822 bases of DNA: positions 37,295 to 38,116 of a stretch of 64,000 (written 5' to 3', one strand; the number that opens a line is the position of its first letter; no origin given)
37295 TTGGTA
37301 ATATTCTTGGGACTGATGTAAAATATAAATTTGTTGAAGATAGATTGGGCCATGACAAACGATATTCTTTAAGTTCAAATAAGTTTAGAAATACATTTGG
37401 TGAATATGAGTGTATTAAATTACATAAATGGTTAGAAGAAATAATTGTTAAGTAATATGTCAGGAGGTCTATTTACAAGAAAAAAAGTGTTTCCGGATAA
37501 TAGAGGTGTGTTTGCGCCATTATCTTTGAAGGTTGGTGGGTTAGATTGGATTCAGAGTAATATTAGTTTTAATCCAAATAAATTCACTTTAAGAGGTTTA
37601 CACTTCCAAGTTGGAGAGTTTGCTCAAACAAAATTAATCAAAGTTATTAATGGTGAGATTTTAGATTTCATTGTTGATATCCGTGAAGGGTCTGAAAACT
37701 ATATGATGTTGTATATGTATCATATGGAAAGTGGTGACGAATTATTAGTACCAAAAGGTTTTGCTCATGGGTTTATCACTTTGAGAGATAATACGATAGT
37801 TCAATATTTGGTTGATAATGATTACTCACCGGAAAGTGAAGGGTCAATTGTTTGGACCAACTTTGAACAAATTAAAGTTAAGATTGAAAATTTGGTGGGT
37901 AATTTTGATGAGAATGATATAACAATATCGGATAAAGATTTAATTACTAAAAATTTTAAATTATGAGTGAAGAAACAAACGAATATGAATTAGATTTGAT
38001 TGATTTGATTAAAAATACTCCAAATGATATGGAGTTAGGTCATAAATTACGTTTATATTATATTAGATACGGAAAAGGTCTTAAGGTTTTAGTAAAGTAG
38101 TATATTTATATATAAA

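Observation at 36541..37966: Phage-encoded dTDP-sugar 4,6-dehydratase (RmlB-like) and 3,5-epimerase (RmlC-like) pair with no RmlA or RmlD in the window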

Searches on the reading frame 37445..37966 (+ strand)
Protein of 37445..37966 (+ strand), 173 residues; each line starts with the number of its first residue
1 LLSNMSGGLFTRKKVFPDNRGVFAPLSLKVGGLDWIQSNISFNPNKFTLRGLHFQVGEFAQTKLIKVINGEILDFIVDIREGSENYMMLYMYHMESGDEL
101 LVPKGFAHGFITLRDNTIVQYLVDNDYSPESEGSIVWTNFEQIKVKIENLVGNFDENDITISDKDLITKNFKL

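Call 3: search_protein_families(library=pfam, proteins=[window:37445-37966:+], max_evalue=0.01)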
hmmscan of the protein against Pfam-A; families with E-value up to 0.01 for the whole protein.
window:37445-37966:+ (173 aa): 1 family
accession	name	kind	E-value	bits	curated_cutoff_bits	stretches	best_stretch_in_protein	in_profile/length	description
PF00908.23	dTDP_sugar_isom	-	8.4e-38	130.2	27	1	5-171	4-166/168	dTDP-4-dehydrorhamnose 3,5-epimerase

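Call 4: search_protein_families(library=ncbifam, proteins=[window:37445-37966:+], max_evalue=0.01)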
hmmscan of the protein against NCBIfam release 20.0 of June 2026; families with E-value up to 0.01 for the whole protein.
window:37445-37966:+ (173 aa): 1 family
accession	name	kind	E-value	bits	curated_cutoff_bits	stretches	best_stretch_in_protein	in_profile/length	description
TIGR01221.1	rmlC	equivalog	3.2e-30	105.2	155.75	1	10-147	12-154/176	dTDP-4-dehydrorhamnose 3,5-epimerase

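Call 8: search_solved_structures(query=window:37445-37966:+, show_alignments=3)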
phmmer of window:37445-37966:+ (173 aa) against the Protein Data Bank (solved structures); distinct sequences matched with E-value up to 0.001: 32.
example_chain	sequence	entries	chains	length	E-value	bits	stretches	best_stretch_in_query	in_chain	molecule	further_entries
3ryk_A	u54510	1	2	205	7.1e-26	94.4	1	9-141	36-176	dTDP-4-dehydrorhamnose 3,5-epimerase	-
6c46_A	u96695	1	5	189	9.8e-22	80.9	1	30-165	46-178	dTDP-4-dehydrorhamnose 3,5-epimerase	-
1dzr_A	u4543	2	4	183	1.4e-21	80.5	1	11-141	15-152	DTDP-4-DEHYDRORHAMNOSE 3,5-EPIMERASE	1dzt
7pvi_AAA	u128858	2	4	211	2.5e-19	73.1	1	11-148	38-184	dTDP-4-dehydrorhamnose 3,5-epimerase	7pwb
23ef_A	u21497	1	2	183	3.4e-19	72.7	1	4-139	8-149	dTDP-4-dehydrorhamnose 3,5-epimerase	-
1ep0_A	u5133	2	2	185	4e-19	72.5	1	4-139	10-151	DTDP-6-DEOXY-D-XYLO-4-HEXULOSE 3,5-EPIMERASE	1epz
23eg_A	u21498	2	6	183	5.1e-19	72.1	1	4-139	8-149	dTDP-4-dehydrorhamnose 3,5-epimerase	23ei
9uyw_A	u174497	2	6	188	5.5e-19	72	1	4-139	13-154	dTDP-4-dehydrorhamnose 3,5-epimerase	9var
2b9u_A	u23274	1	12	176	6.1e-19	71.9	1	7-139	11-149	hypothetical dTDP-4-dehydrorhamnose 3,5-epimerase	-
1wlt_A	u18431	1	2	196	8.4e-19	71.4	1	7-139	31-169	176aa long hypothetical dTDP-4-dehydrorhamnose 3,5-epimerase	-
9j9q_A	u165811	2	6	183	4.2e-18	69.1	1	4-139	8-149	dTDP-4-dehydrorhamnose 3,5-epimerase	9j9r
9j9s_A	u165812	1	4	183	4.3e-18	69.1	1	4-139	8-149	dTDP-4-dehydrorhamnose 3,5-epimerase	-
9j9t_A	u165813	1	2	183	3.6e-17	66.1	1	4-139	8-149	dTDP-4-dehydrorhamnose 3,5-epimerase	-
9j9u_A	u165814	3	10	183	4.8e-17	65.7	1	4-139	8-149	dTDP-4-dehydrorhamnose 3,5-epimerase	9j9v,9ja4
9kyn_A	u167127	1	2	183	4.9e-17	65.7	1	4-139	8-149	dTDP-4-dehydrorhamnose 3,5-epimerase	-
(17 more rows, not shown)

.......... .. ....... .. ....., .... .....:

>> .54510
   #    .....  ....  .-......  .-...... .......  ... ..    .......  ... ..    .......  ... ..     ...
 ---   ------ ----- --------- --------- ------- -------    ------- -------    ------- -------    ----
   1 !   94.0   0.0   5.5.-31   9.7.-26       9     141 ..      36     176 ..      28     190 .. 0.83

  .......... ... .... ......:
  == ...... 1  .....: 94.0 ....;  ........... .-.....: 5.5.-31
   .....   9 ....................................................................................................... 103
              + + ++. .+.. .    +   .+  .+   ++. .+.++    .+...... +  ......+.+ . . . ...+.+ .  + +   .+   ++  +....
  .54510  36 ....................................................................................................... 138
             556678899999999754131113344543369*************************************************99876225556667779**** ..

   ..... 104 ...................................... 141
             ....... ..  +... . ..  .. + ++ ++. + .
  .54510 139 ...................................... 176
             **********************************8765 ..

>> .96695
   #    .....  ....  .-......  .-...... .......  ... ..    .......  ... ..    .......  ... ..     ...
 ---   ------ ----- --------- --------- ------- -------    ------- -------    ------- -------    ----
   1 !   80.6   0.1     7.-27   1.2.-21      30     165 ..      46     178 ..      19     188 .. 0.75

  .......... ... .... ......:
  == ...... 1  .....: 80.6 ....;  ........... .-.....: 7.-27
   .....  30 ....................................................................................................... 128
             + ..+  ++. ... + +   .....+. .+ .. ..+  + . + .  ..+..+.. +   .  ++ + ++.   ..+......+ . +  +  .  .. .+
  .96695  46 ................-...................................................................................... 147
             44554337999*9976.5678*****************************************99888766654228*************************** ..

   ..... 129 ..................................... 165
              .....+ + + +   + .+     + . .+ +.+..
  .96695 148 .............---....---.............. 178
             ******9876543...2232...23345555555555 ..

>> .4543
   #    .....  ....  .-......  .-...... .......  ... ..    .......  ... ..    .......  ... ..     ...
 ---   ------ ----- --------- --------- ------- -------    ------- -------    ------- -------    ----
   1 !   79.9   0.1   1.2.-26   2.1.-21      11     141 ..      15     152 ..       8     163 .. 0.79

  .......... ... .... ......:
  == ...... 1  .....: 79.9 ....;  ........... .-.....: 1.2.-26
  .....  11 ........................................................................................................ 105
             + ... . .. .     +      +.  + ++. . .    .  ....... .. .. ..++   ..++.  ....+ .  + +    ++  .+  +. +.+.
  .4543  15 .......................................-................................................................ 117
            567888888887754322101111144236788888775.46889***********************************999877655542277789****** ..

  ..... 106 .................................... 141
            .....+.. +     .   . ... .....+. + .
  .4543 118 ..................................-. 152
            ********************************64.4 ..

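Call 15: search_dna_similar(query=window:37457-37966:+, collection=phages, mode=protein, max_rows=40, rows=spread)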
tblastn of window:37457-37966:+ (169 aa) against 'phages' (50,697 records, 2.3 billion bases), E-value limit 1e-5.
Records with a match: 168; places in all: 168; records where one place covers at least 80% of the query: 17.
Best place of each record, by identity: <60% 168.
By first word of the organism name: Escherichia 106; Bacteriophage 18; Klebsiella 8; Campylobacter 5; Synechococcus 5; Acinetobacter 3; Phapecoctavirus 3; Justusliebigvirus 3; Sphingomonas 2; Enterococcus 2; and 10 more.
By host as written in the record: - 35; Escherichia coli 29; Escherichia coli K-12 MG1655 18; Escherichia sp. 5; Campylobacter jejuni 5; Escherichia coli EC3.18 4; Escherichia coli K-12 4; Synechococcus sp. MW02 4; and 48 more.
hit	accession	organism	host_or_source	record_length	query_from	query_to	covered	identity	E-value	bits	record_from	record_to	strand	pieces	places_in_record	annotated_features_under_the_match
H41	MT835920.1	Bacteriophage sp.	human fecal samples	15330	1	168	99%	35.8%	4e-21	95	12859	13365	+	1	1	record has no annotation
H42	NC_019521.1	Sphingomonas phage PAU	Sphingomonas paucimobilis, Felix ...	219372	1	165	98%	35.3%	7e-19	88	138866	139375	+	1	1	186: dTDP-4-dehydrorhamnose 3,5-epimerase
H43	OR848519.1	Listeria phage LM 4-14-1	Listeria monocytogenes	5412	11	135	74%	44.4%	2e-23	100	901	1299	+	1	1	record has no annotation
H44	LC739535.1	Escherichia phage phiWec186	Escherichia coli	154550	1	168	99%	31.7%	3e-14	75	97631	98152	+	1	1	rfbC-1: dTDP-4-dehydrorhamnose 3,5-epimerase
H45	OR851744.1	Salmonella phage S.Kent 1-2-1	Salmonella enterica subsp. enterica ...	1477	5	135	78%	40.0%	9e-19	87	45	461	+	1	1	record has no annotation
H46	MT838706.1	Bacteriophage sp.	human fecal samples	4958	1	135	80%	37.5%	1e-19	90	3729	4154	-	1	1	record has no annotation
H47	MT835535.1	Bacteriophage sp.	human fecal samples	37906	1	131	78%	35.3%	2e-18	87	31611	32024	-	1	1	record has no annotation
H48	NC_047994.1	Klebsiella phage ZCKP1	Klebsiella pneumoniae KP/01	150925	1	135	80%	33.3%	2e-16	81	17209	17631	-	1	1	dTDP-4-dehydrorhamnose 3,5-epimerase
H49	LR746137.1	Escherichia phage vB_EcoM_UP17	-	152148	1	135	80%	32.9%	2e-15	78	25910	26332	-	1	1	rfbC: dTDP-4-dehydrorhamnose 3,5-epimerase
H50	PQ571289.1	Escherichia phage EF1-1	Escherichia fergusonii T12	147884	1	135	80%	32.9%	3e-15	78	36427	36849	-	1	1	dTDP-4-dehydrorhamnose 3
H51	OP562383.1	Acinetobacter phage vB_AbaM_ ABPW7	Acinetobacter sp.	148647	1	135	80%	32.9%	3e-15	78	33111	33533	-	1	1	putative dTDP-4-dehydrorhamose 3,5 epimerase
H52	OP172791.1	Escherichia phage ECO340P1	Shigella flexneri DA340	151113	1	135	80%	32.9%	3e-15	78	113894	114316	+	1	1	hypothetical protein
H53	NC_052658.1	Escherichia phage nepoznato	Escherichia coli K-12 MG1655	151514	1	135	80%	32.9%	3e-15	78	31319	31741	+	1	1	dTDP-4-dehydrorhamnose 3,5-epimerase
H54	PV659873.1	Escherichia phage WPEC1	Escherichia coli EC3.18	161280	1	135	80%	32.9%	3e-15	78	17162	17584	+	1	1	dTDP-4-dehydrorhamnose 3,5-epimerase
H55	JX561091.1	Escherichia phage phAPEC8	Escherichia coli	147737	1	135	80%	32.9%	3e-15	78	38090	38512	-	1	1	putative dTDP-4-dehydrorhamnose 3,5-epimerase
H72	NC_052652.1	Escherichia phage vB_EcoM_PHB05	shiga toxin-producing Escherichia coli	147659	5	135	78%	32.4%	1e-12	71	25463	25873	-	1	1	dTDP-4-dehydrorhamnose 3,5-epimerase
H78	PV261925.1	Synechococcus phage RB11-B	Synechococcus sp. MW02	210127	15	135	72%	34.4%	5e-10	62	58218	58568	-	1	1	dTDP-4-dehydrorhamnose 3,5-epimerase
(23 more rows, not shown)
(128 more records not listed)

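Call 26: get_annotated_region(hit=H42, flank=7000)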
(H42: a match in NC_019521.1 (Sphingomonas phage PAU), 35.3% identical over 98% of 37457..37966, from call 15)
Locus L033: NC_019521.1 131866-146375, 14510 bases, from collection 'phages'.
description: Sphingomonas phage PAU, complete genome.
organism: Sphingomonas phage PAU (NCBI taxid 1150991)
taxonomy: Viruses; Duplodnaviria; Heunggongvirae; Uroviricota; Caudoviricetes
host: Sphingomonas paucimobilis, Felix d'Herelle Reference Center for Phages host #1398; source: silkworms; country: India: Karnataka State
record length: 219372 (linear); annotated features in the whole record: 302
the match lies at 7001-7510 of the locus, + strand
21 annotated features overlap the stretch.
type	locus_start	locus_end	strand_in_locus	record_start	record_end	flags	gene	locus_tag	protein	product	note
CDS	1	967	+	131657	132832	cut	179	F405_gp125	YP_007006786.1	gp179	-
CDS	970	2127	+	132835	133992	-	180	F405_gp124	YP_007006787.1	gp180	-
CDS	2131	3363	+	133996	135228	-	181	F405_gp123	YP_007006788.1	gp181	-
CDS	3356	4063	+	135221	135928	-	182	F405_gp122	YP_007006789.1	thymidylate synthase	-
CDS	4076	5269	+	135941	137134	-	183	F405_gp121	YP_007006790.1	gp183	-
CDS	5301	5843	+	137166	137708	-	184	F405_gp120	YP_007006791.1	gp184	-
CDS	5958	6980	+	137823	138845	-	185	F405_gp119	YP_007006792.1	nucleotide-sugar epimerase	dTDP-glucose 4,6 dehydratase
CDS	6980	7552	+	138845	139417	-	186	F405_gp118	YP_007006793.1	dTDP-4-dehydrorhamnose 3,5-epimerase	dTDP-4-dehydrorhamnose 3,5 epimerase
CDS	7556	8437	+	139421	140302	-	187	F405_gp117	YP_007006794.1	gp187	glucose 1-phosphate thymidyltransferase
CDS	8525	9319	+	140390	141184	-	188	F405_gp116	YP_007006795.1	gp188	-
CDS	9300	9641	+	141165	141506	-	189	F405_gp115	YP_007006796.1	gp189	-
CDS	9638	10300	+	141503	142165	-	190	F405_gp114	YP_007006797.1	gp190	-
CDS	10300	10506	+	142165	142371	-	191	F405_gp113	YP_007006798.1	gp191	-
CDS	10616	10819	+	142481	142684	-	192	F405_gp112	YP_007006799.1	gp192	-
CDS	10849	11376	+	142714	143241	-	193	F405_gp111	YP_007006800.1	gp193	-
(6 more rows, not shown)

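Call 27: get_annotated_region(hit=H78, flank=7000)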
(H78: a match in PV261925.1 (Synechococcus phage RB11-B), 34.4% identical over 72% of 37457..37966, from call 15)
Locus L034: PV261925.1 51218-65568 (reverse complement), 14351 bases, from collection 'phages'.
description: Synechococcus phage RB11-B, complete genome.
organism: Synechococcus phage RB11-B (NCBI taxid 3412546)
taxonomy: Viruses
host: Synechococcus sp. MW02; source: seawater; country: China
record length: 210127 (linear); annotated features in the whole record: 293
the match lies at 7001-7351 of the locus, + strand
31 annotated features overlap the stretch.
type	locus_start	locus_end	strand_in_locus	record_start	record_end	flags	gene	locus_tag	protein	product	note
CDS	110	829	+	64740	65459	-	-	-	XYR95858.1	tail lysozyme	-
CDS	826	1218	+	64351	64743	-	-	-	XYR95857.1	high light-inducible protein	-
tRNA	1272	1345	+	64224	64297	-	-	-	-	tRNA-Arg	-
tRNA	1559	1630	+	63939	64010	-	-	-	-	tRNA-Thr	-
tRNA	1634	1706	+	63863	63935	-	-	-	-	tRNA-Ala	-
tRNA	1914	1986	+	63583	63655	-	-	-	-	tRNA-Asn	-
tRNA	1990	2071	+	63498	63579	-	-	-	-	tRNA-Tyr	-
tRNA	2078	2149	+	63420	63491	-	-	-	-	tRNA-Val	-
CDS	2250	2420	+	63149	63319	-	-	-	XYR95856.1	hypothetical protein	-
CDS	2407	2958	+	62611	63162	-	-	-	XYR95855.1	2OG-Fe(II) oxygenase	-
tRNA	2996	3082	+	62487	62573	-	-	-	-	tRNA-Ser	-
tRNA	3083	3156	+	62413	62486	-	-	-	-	tRNA-Pro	-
CDS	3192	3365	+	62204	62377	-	-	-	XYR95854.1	Phd-like antitoxin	-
tRNA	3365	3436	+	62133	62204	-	-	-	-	tRNA-Ile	-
tRNA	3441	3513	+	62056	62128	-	-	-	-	tRNA-Met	-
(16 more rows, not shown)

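Call 29: find_homologous_proteins(query=window:37457-37966:+, max_evalue=0.00001)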
Query window:37457-37966:+ (169 aa): 7989 proteins with E <= 0.00001 among 8000 candidates; the best 120 are listed.
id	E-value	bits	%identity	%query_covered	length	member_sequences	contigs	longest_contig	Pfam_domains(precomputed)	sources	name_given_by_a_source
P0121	2.6e-106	371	99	100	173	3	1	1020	PF00908.24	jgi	jgi:dTDP-4-dehydrorhamnose 3,5-epimerase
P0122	2.4e-105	368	96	100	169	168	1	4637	PF00908.24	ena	-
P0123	4.4e-103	360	95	100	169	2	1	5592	PF00908.24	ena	-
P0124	1.2e-101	356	93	100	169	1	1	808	PF00908.24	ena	-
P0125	2.7e-101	355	93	100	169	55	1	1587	PF00908.24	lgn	-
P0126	3.5e-101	354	93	100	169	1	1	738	PF00908.24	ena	-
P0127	7.9e-101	353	92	100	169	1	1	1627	PF00908.24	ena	-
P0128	2.8e-99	348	92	100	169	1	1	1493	PF00908.24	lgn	-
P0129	3.4e-99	348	91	100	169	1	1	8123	PF00908.24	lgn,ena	-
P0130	4.6e-99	347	91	100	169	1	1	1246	PF00908.24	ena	-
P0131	7.5e-99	347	91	100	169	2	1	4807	PF00908.24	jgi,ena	jgi:dTDP-4-dehydrorhamnose 3,5-epimerase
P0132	4.1e-98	344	91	100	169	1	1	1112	PF00908.24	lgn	-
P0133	4.3e-96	338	88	100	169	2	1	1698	PF00908.24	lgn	-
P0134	3.4e-95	335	88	100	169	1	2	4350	PF00908.24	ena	-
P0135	2.0e-90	319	83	98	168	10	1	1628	PF00908.24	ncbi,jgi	jgi:dTDP-4-dehydrorhamnose 3,5-epimerase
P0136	7.6e-88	311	81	98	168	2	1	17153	PF00908.24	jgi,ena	jgi:dTDP-4-dehydrorhamnose 3,5-epimerase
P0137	6.5e-87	308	89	94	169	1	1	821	PF00908.24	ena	-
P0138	1.7e-75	271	75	100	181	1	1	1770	PF00908.24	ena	-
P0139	2.6e-72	260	98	72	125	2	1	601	PF00908.24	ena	-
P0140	1.5e-70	254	69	100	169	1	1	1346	PF00908.24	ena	-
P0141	1.0e-68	249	85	78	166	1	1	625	PF00908.24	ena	-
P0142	5.3e-63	230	62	100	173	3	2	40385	PF00908.24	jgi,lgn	jgi:dTDP-4-dehydrorhamnose 3,5-epimerase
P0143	9.8e-63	229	61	100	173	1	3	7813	PF00908.24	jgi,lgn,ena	jgi:dTDP-4-dehydrorhamnose 3,5-epimerase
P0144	1.6e-62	228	61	100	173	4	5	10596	PF00908.24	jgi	jgi:dTDP-4-dehydrorhamnose 3,5-epimerase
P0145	1.8e-62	228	61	100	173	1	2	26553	PF00908.24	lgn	-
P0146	9.1e-62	226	63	99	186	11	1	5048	PF00908.24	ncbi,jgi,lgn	-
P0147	2.0e-61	225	66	95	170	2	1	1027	PF00908.24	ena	-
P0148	4.6e-61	224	60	100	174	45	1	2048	PF00908.24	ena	-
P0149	6.5e-61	223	61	100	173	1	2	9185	PF00908.24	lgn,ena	-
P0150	6.7e-61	223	64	94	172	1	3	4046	PF00908.24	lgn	-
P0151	9.2e-61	223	64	95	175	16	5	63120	PF00908.24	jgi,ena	jgi:dTDP-4-dehydrorhamnose 3,5-epimerase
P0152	2.1e-60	221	64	96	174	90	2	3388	PF00908.24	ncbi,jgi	jgi:dTDP-4-dehydrorhamnose 3,5-epimerase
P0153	3.5e-60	221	65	96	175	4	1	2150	PF00908.24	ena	-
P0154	3.7e-60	221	63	99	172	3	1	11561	PF00908.24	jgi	-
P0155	4.0e-60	221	65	93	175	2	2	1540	PF00908.24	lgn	-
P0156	4.4e-60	220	64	96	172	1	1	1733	PF00908.24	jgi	-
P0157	4.5e-60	220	60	100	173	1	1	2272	PF00908.24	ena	-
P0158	4.5e-60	220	61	100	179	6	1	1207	PF00908.24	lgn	-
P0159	6.3e-60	220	60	100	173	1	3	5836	PF00908.24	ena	-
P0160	6.6e-60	220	66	95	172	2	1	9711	PF00908.24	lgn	-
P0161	6.9e-60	220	59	100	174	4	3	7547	PF00908.24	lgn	-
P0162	8.1e-60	220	62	92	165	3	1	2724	PF00908.24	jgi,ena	-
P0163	9.2e-60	219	64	96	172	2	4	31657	PF00908.24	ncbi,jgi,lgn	jgi:dTDP-4-dehydrorhamnose 3,5-epimerase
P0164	9.4e-60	219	65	94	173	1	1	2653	PF00908.24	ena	-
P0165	1.5e-59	219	58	100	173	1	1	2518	PF00908.24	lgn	-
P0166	2.0e-59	218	64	96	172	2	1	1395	PF00908.24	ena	-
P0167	2.6e-59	218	100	60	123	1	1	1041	PF00908.24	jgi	jgi:dTDP-4-dehydrorhamnose 3,5-epimerase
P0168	2.8e-59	218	59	98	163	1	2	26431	PF00908.24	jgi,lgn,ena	-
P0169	4.2e-59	217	65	96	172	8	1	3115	PF00908.24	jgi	jgi:dTDP-4-dehydrorhamnose 3,5-epimerase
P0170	5.0e-59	217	60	100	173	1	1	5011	PF00908.24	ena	-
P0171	5.6e-59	217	64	96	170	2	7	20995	PF00908.24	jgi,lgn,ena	-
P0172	6.2e-59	217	60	100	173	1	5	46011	PF00908.24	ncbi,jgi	jgi:dTDP-4-dehydrorhamnose 3,5-epimerase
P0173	7.1e-59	217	65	97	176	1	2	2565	PF00908.24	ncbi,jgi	jgi:dTDP-4-dehydrorhamnose 3,5-epimerase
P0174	7.9e-59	216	66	93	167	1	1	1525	PF00908.24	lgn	-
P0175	8.0e-59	216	63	100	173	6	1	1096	PF00908.24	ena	-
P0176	1.2e-58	216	65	94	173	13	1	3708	PF00908.24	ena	-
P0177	1.3e-58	216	62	100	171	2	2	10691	PF00908.24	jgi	jgi:dTDP-4-dehydrorhamnose 3,5-epimerase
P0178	1.3e-58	216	59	100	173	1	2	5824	PF00908.24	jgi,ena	jgi:dTDP-4-dehydrorhamnose 3,5-epimerase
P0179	1.5e-58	215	62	100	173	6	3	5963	PF00908.24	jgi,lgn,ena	jgi:dTDP-4-dehydrorhamnose 3,5-epimerase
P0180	1.7e-58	215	60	100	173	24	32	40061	PF00908.24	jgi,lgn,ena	-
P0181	2.0e-58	215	62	96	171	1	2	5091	PF00908.24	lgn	-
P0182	2.1e-58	215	64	96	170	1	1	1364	PF00908.24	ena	-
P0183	2.1e-58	215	63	93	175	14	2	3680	PF00908.24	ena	-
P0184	2.5e-58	215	64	97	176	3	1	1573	PF00908.24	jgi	-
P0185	2.5e-58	215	63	94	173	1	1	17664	PF00908.24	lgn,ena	-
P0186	2.8e-58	215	60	100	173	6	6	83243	PF00908.24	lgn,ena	-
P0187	3.1e-58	214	60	100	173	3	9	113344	PF00908.24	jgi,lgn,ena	jgi:dTDP-4-dehydrorhamnose 3,5-epimerase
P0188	3.1e-58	214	65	93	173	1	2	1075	PF00908.24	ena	-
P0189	3.3e-58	214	65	96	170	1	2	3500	PF00908.24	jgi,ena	-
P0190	3.5e-58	214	65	97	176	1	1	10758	PF00908.24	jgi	-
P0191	3.6e-58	214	64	96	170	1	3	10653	PF00908.24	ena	-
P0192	3.9e-58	214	62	96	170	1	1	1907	PF00908.24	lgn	-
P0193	3.9e-58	214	64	96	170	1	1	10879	PF00908.24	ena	-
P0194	4.6e-58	214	63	94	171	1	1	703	PF00908.24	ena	-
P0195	4.7e-58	214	58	98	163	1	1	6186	PF00908.24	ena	-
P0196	4.9e-58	214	61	100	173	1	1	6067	PF00908.24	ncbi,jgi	jgi:dTDP-4-dehydrorhamnose 3,5-epimerase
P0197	5.2e-58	214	66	96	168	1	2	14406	PF00908.24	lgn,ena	-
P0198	5.4e-58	214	64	96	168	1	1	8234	PF00908.24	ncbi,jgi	jgi:dTDP-4-dehydrorhamnose 3,5-epimerase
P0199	5.7e-58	214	65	94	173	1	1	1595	PF00908.24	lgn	-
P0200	6.1e-58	213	65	96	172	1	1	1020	PF00908.24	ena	-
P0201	6.5e-58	213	64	100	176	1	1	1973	PF00908.24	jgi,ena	jgi:dTDP-4-dehydrorhamnose 3,5-epimerase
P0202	6.8e-58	213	65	97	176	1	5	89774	PF00908.24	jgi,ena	jgi:dTDP-4-dehydrorhamnose 3,5-epimerase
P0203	8.7e-58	213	62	96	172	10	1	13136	PF00908.24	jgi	-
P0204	8.9e-58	213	60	100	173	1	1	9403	PF00908.24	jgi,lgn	-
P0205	9.0e-58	213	61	99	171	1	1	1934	PF00908.24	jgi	jgi:dTDP-4-dehydrorhamnose 3,5-epimerase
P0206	9.3e-58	213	64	96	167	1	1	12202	PF00908.24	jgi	-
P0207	9.4e-58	213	63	96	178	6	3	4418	PF00908.24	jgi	jgi:dTDP-4-dehydrorhamnose 3,5-epimerase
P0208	9.7e-58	213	62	99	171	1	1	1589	PF00908.24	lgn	-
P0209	1.0e-57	213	61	99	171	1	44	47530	PF00908.24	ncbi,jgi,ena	jgi:dTDP-4-dehydrorhamnose 3,5-epimerase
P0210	1.0e-57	213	59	100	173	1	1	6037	PF00908.24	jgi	-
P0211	1.0e-57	213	65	94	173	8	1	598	PF00908.24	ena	-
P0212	1.6e-57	212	66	94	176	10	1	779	PF00908.24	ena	-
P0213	1.8e-57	212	61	99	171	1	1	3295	PF00908.24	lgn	-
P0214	1.9e-57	212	65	94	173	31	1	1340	PF00908.24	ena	-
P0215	2.2e-57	212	65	93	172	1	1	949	PF00908.24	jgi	-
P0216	2.5e-57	211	65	94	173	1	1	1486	PF00908.24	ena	-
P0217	2.6e-57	211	65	93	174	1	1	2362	PF00908.24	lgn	-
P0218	3.1e-57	211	60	100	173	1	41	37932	PF00908.24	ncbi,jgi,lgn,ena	jgi:dTDP-4-dehydrorhamnose 3,5-epimerase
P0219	3.1e-57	211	63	96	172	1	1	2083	PF00908.24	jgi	jgi:dTDP-4-dehydrorhamnose 3,5-epimerase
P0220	3.1e-57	211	61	96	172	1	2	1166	PF00908.24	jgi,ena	jgi:dTDP-4-dehydrorhamnose 3,5-epimerase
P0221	3.3e-57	211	60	95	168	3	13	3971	PF00908.24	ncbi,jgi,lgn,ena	jgi:dTDP-4-dehydrorhamnose 3,5-epimerase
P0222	3.5e-57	211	63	97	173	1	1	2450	PF00908.24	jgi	-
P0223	3.6e-57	211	65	94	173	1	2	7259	PF00908.24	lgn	-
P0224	3.7e-57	211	58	98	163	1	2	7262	PF00908.24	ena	-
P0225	3.8e-57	211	65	93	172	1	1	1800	PF00908.24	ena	-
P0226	3.9e-57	211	59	100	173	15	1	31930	PF00908.24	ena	-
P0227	4.0e-57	211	65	94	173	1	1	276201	PF00908.24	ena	-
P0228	4.2e-57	211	60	100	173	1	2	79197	PF00908.24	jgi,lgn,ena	jgi:dTDP-4-dehydrorhamnose 3,5-epimerase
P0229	5.1e-57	210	64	94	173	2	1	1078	PF00908.24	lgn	-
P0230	5.2e-57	210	63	94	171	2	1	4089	PF00908.24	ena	-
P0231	5.3e-57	210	61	99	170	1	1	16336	PF00908.24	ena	-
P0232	6.1e-57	210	64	93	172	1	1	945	PF00908.24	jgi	-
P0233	7.3e-57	210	65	94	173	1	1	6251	PF00908.24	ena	-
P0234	9.0e-57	210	63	96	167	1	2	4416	PF00908.24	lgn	-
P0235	9.6e-57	210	65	94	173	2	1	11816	PF00908.24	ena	-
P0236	1.0e-56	209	61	96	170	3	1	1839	PF00908.24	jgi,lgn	-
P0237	1.1e-56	209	58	100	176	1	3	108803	PF00908.24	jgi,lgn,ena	jgi:dTDP-4-dehydrorhamnose 3,5-epimerase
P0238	1.1e-56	209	62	96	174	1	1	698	PF00908.24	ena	-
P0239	1.3e-56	209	65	94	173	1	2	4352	PF00908.24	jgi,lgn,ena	jgi:dTDP-4-dehydrorhamnose 3,5-epimerase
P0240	1.4e-56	209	60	99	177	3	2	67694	PF00908.24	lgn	-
